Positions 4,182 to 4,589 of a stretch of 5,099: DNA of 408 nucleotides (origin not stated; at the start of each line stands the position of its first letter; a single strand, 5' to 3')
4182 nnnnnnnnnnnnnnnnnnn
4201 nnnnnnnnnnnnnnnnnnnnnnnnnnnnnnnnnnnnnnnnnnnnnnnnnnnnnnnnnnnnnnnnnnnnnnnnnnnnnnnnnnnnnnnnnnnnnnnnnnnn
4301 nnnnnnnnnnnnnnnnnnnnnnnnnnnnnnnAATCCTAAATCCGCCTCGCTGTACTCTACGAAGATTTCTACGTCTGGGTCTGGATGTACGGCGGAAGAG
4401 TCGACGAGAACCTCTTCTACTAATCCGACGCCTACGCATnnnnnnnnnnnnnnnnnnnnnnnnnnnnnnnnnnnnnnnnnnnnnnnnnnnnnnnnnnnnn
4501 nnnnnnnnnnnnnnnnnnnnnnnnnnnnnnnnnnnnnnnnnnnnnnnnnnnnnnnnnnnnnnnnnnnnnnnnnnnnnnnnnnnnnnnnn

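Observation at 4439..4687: Independent small N-terminal-TM protein after VP2: candidate single-gene lysis protein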

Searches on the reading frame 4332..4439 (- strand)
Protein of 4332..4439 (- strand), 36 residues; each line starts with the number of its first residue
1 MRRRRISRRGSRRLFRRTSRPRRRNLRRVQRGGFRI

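Call 9: search_protein_families(library=phrogs, proteins=[window:4332-4439:-], max_evalue=0.1)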
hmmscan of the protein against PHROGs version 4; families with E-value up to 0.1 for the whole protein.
seq(36 aa): 1 family
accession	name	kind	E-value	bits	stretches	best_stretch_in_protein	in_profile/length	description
phrog_10695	-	unknown function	0.0086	17.2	1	1-35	2-38/39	-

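Call 10: search_protein_families(library=pfam, proteins=[window:4332-4439:-], max_evalue=0.1)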
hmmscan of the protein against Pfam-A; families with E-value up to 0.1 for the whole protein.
seq(36 aa): 0 families
